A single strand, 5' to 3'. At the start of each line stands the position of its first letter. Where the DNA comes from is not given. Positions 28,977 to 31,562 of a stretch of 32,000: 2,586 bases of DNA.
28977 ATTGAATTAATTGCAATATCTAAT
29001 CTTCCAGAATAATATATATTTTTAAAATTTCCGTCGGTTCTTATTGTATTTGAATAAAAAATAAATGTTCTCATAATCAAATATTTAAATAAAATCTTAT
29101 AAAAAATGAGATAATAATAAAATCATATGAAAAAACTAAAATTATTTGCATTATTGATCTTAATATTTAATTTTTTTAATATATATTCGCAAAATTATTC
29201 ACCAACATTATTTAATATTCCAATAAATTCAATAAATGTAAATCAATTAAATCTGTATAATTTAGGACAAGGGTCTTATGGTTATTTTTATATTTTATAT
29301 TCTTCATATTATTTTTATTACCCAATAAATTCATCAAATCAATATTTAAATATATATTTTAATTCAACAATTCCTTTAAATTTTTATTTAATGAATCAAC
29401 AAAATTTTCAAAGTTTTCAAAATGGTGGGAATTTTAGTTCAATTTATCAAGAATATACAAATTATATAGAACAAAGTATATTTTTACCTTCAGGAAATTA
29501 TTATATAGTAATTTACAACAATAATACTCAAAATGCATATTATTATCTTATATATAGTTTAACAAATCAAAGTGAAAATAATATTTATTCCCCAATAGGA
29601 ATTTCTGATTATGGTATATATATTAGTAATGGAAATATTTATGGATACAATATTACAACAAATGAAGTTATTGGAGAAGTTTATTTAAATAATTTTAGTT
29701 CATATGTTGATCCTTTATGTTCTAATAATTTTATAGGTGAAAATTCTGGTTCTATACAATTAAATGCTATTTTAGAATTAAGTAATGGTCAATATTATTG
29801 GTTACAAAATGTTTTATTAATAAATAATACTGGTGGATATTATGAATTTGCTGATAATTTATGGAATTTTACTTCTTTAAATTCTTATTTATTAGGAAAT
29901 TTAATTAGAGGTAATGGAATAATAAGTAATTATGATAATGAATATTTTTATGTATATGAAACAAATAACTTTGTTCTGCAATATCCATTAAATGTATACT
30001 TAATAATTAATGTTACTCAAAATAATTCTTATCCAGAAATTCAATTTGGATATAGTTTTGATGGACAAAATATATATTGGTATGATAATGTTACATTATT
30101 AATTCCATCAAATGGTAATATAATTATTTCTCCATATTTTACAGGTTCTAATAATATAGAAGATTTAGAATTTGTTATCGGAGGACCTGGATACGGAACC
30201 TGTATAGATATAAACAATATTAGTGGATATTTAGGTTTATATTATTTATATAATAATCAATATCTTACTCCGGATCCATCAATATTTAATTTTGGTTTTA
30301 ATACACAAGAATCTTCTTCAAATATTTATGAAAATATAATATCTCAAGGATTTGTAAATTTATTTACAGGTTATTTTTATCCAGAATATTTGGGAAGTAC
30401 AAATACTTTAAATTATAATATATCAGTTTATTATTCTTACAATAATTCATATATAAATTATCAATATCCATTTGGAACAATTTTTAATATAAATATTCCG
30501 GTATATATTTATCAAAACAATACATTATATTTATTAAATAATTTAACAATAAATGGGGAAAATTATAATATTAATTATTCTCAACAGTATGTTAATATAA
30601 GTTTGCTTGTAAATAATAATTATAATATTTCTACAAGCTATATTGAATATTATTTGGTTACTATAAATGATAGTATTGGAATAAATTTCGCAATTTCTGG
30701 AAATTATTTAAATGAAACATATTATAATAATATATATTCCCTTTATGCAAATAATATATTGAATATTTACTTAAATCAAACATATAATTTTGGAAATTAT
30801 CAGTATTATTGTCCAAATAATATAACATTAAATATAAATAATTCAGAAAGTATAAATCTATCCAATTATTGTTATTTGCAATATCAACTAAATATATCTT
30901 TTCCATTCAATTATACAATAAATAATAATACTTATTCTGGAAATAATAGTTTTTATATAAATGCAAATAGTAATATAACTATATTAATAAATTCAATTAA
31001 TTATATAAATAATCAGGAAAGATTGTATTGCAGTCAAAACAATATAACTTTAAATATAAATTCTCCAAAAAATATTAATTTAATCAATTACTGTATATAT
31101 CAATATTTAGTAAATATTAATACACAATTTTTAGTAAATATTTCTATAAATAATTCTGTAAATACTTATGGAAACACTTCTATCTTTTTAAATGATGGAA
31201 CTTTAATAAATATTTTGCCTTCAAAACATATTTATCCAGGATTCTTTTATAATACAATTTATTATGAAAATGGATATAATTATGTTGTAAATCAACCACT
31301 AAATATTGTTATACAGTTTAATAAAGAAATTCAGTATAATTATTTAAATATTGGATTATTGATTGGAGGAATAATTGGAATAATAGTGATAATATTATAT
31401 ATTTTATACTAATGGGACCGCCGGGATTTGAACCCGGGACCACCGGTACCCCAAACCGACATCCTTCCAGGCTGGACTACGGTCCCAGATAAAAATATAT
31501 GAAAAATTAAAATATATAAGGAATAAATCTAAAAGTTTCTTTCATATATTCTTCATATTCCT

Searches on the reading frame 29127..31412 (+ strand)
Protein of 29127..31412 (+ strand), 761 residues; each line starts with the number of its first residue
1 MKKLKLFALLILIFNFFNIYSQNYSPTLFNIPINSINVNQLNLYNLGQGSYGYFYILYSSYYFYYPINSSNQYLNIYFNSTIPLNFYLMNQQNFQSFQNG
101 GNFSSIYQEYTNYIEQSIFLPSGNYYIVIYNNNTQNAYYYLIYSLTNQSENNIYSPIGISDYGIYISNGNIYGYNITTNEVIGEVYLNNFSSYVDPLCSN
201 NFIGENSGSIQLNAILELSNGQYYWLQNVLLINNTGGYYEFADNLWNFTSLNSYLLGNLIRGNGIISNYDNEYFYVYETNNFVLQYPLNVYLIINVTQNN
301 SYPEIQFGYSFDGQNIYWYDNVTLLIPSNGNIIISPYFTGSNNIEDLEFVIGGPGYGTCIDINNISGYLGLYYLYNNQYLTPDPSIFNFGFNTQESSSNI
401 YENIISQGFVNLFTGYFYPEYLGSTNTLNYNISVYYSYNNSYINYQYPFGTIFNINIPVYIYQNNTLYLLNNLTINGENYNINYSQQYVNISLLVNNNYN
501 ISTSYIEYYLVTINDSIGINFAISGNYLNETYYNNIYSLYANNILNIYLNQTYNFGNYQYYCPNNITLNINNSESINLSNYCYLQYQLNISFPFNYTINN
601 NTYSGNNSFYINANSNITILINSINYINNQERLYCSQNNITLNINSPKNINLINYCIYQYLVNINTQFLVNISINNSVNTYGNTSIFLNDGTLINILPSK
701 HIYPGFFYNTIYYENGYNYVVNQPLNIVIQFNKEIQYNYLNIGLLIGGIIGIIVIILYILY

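Call 66: search_protein_families(library=pfam, max_evalue=0.1, proteins=[window:29127-31412:+])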
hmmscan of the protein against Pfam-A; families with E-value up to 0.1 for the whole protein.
window:29127-31412:+ (761 aa): 2 families
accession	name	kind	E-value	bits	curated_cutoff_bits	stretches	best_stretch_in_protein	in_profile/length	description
PF05317.16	Thermopsin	-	2.8e-53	181.4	25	1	151-400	10-256/256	Thermopsin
PF17145.10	DUF5119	-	0.012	15.9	27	1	100-140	42-77/191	Domain of unknown function (DUF5119)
